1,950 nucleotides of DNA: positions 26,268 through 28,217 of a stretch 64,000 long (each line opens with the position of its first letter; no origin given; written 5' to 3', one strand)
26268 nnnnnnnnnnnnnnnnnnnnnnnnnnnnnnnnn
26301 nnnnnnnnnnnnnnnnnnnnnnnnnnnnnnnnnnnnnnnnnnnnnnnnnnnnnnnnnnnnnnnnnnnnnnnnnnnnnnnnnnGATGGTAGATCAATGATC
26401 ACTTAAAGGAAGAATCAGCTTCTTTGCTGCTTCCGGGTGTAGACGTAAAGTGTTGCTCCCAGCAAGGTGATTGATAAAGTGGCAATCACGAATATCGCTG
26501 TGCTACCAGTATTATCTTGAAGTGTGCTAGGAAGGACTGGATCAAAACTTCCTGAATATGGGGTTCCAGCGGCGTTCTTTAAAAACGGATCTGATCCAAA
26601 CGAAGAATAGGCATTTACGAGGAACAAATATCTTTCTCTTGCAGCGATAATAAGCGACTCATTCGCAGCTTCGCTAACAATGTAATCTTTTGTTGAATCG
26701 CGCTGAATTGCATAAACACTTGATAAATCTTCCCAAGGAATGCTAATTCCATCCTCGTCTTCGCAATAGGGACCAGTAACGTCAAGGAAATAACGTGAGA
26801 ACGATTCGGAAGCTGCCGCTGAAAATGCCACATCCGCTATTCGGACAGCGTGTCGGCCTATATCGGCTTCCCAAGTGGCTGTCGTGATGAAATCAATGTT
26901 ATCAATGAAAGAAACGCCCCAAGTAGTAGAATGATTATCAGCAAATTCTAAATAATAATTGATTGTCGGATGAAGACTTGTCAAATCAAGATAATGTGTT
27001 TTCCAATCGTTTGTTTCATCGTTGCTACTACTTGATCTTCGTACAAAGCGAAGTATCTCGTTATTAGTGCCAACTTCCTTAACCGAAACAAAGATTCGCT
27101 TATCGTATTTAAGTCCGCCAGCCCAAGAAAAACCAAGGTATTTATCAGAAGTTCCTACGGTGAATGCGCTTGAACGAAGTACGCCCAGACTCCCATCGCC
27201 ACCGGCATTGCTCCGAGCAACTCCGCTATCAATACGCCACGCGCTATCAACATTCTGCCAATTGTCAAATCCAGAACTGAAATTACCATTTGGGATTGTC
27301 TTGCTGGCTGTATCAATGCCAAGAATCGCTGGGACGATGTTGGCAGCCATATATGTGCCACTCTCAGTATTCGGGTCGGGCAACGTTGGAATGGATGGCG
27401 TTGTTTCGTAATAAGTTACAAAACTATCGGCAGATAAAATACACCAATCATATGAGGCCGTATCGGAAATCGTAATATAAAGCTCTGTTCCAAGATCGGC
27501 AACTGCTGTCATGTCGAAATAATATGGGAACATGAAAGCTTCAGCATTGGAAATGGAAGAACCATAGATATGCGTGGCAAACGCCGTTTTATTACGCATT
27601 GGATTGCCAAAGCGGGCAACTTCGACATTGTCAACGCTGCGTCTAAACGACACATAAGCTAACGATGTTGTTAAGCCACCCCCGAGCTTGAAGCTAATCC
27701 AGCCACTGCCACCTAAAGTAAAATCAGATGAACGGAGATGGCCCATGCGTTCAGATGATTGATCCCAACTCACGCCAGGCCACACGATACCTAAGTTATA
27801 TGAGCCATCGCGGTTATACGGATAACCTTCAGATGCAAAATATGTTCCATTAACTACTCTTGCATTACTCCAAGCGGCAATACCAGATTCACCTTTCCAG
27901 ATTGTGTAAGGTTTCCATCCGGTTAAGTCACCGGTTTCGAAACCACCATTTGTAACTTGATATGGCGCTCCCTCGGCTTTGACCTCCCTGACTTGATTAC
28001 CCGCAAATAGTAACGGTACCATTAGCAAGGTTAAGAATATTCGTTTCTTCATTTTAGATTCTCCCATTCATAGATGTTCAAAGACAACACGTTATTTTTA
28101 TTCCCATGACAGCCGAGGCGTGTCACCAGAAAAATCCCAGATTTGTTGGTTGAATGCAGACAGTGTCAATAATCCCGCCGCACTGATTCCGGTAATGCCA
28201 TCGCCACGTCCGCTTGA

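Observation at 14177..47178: ~32-kb mannoside/phosphomannan (or N-glycan) utilisation locus, PUL-like, in a Gram-positive/wall-less-type genome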

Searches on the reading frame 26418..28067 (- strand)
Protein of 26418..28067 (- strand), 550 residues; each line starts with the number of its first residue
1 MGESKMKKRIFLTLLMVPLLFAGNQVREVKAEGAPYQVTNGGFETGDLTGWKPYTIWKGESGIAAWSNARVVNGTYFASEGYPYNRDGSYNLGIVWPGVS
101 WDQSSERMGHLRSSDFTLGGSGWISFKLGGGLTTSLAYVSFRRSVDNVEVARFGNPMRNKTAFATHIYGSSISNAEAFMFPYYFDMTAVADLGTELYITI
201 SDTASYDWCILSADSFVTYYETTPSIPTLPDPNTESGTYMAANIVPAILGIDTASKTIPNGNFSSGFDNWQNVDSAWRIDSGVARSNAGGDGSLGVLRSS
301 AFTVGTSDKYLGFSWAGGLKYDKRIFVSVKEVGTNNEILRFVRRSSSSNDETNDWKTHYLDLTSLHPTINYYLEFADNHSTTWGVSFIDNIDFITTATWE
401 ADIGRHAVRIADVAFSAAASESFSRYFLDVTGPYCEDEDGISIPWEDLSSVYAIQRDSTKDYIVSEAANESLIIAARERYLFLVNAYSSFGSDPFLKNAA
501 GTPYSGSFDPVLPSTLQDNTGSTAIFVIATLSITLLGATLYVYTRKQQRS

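Call 3: search_protein_families(library=pfam, proteins=[window:26418-28067:-], max_evalue=0.001)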
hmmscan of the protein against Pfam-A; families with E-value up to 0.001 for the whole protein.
window:26418-28067:- (550 aa): 0 families

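Call 12: search_protein_families(library=ncbifam, proteins=[window:26418-28067:-], max_evalue=0.01)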
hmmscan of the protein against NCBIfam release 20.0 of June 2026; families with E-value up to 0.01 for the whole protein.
window:26418-28067:- (550 aa): 1 family
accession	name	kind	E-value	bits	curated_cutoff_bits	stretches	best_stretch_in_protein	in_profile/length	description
TIGR04362.1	choice_anch_C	subfamily_domain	0.0057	16.9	120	0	291-391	59-155/157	choice-of-anchor C family protein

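Call 27: search_solved_structures(query=window:26418-28067:-, max_evalue=1)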
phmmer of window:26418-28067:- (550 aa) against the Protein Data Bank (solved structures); distinct sequences matched with E-value up to 1: 0.

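Call 45: search_protein_families(library=pfam, proteins=[window:26418-28067:-], max_evalue=5)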
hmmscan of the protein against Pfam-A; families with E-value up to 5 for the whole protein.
window:26418-28067:- (550 aa): 1 family
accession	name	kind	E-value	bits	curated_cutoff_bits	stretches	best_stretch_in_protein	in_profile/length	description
PF02018.23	CBM_4_9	-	0.5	11.2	25.9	0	38-55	4-21/136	Carbohydrate binding domain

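Call 47: find_homologous_proteins(query=window:26418-28067:-, max_evalue=0.001)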
Query window:26418-28067:- (550 aa): 1017 proteins with E <= 0.001 among 8000 candidates; the best 120 are listed.
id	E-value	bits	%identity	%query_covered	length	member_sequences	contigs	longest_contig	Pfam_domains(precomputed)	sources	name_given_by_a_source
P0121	0.0e+0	1237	100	99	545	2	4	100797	-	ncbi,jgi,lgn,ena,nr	ncbi:MAG TPA: hypothetical protein PK340_01960 [Bacilli bacterium]|nr:hypothetical protein [Bacilli 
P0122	3.5e-270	915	73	99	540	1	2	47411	-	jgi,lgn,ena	-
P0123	2.6e-263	893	72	99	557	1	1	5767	-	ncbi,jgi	jgi:hypothetical protein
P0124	1.1e-245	835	67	100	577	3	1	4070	-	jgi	jgi:hypothetical protein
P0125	5.0e-160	552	50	99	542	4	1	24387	-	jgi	-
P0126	2.4e-152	527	49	99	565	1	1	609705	-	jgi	-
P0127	3.8e-149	516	47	96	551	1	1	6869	-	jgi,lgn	jgi:hypothetical protein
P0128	6.4e-148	512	48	98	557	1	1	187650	-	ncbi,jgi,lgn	ncbi:MAG: hypothetical protein WC344_00115 [Bacilli bacterium]|jgi:hypothetical protein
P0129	1.3e-147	511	50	95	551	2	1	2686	-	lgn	-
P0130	2.4e-146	507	47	100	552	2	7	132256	-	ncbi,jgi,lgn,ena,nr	ncbi:MAG: hypothetical protein WCX85_00565 [Bacilli bacterium]|nr:hypothetical protein [Bacilli bact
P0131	3.4e-145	503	49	99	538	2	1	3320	-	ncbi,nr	ncbi:MAG: hypothetical protein PHO93_03920 [Candidatus Saccharimonadaceae bacterium]|nr:hypothetical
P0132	4.3e-145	503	48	99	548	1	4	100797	-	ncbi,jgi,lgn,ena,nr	ncbi:MAG TPA: hypothetical protein PK340_01945 [Bacilli bacterium]|nr:hypothetical protein [Bacilli 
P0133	3.1e-142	493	47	92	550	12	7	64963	-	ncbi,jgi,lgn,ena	jgi:hypothetical protein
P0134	2.3e-140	487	47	99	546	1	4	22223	-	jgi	-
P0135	7.3e-140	485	47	98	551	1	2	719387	-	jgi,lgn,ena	-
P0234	4.4e-73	265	40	69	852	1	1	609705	PF00149.34,PF16656.12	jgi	-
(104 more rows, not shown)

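Call 61: predict_structure(alignment_id=A3)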
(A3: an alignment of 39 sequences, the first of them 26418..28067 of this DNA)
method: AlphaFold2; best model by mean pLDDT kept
length: 550 residues; sequences in the alignment: 39
mean_pLDDT: 83.3   pTM: 0.75
mean pLDDT of the five models: 83.3, 82.5, 81.4, 80.4, 79.4
residues with pLDDT >= 90: 231; 70-90: 230; 50-70: 65; < 50: 24
segments of 3 or more residues with pLDDT < 50: 1-3, 23-31, 512-521
pLDDT, mean of each block of 10 residues (from residue 1): 50 59 46 75 91 75 81 77 85 79 74 90 96 92 89 93 89 88 97 93 80 94 90 74 96 94 96 94 91 90 91 94 92 91 90 93 89 93 84 96 93 63 80 78 85 75 82 85 87 88 78 44 60 79 77
secondary structure, 60 per line:
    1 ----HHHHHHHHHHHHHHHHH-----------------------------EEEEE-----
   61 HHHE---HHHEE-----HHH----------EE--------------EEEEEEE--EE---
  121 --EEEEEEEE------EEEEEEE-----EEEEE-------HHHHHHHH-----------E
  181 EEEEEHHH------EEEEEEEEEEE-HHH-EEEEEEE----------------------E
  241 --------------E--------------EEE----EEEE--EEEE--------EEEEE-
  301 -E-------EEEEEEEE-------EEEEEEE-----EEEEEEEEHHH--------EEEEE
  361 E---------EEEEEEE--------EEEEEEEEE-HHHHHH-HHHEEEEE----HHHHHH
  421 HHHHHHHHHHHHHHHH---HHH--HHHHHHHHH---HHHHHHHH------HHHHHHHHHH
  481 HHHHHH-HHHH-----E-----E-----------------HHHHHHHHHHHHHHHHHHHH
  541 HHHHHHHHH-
elements in order: H5-21 E51-55 E107-113 E123-130 E137-143 E149-153 H161-168 E180-185 E195-205 E211-217 E270-272 E277-280 E283-286 E295-299 E310-317 E325-331 E337-344 E356-361 E371-377 E386-394 H396-401 E406-410 H415-436 H445-453 H457-464 H471-486 H488-491 H521-549

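Call 84: find_encoding_contigs(protein=P0234, flank=10000, max_places=1)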
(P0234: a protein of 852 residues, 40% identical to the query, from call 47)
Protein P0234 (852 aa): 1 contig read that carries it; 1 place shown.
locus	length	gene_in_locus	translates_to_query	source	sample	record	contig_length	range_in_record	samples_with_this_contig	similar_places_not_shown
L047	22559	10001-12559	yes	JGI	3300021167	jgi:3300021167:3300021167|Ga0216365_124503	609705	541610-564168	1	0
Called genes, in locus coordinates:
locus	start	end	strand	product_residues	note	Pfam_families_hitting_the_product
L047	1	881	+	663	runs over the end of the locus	-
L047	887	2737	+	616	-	PF20578:aBig_2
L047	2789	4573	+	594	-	-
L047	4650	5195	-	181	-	PF06496:DUF1097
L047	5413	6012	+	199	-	PF00881:Nitroreductase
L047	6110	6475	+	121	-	-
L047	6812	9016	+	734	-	PF13306:LRR_5, PF13855:LRR_8 (faint), PF05725:FNIP (faint), PF13306:LRR_5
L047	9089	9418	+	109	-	-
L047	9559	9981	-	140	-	-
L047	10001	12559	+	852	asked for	PF16656:Pur_ac_phosph_N (weak), PF00149:Metallophos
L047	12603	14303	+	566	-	PF02878:PGM_PMM_I, PF02879:PGM_PMM_II, PF02880:PGM_PMM_III, PF00408:PGM_PMM_IV (weak)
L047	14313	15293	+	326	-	PF20511:PMI_typeI_cat, PF21621:MPI_cupin_dom (weak)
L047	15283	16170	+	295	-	PF00480:ROK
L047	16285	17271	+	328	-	PF00356:LacI (weak), PF00532:Peripla_BP_1, PF13377:Peripla_BP_3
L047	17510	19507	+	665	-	-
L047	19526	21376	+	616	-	PF02368:Big_2 (weak)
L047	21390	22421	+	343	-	PF04041:Glyco_hydro_130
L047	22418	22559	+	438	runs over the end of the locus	PF13416:SBP_bac_8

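Call 85: find_encoding_contigs(protein=P0126, flank=10000, max_places=1)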
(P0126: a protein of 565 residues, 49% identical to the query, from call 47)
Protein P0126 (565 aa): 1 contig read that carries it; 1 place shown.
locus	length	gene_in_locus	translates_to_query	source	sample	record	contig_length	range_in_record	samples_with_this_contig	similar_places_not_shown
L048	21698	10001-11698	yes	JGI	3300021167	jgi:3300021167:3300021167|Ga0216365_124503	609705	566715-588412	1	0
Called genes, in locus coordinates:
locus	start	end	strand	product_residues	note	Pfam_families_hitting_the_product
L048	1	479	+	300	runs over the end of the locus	PF00528:BPD_transp_1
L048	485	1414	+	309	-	PF08950:DUF1861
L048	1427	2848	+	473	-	PF03442:CBM_X2 (weak)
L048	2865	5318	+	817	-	PF06824:Glyco_hydro_125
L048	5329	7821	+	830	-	PF00754:F5_F8_type_C, PF22633:F5_F8_type_C_2, PF00754:F5_F8_type_C (weak), PF22633:F5_F8_type_C_2 (weak), PF04041:Glyco_hydro_130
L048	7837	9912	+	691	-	PF07581:Glug (faint)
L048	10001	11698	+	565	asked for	-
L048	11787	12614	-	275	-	PF02645:DegV, PF13684:FakA-like_C (weak)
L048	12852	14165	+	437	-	PF13173:AAA_14, PF13635:DUF4143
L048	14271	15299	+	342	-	-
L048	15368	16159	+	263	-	PF01936:NYN, PF18475:PIN7 (weak), PF12872:OST-HTH (faint)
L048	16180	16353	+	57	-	-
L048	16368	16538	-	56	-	-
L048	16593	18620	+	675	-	PF13306:LRR_5, PF13855:LRR_8 (faint), PF13306:LRR_5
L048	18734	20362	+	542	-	PF07690:MFS_1 (weak), PF01564:Spermine_synth (weak)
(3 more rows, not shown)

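Call 99: search_protein_families(library=ncbifam, proteins=[L047:21390-22418:+], max_evalue=0.00001)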
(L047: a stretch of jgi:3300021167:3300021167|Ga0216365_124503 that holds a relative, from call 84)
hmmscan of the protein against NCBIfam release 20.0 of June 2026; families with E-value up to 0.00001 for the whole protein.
L047:21390-22418:+ (343 aa): 3 families
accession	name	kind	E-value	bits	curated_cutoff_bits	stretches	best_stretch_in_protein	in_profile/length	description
NF050092.1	BtaManbiosPhlase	equivalog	4.9e-112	374.3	550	1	5-339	10-350/351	BtaManbiosPhlase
NF052550.1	BManbPhaseBMBP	equivalog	8.2e-56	189.5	450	1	85-335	47-294/296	beta-1,2-mannobiose phosphorylase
NF058598.1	BetMansidBT3780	equivalog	3e-17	62.8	550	1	184-329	205-361/366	beta-1,2-mannosidase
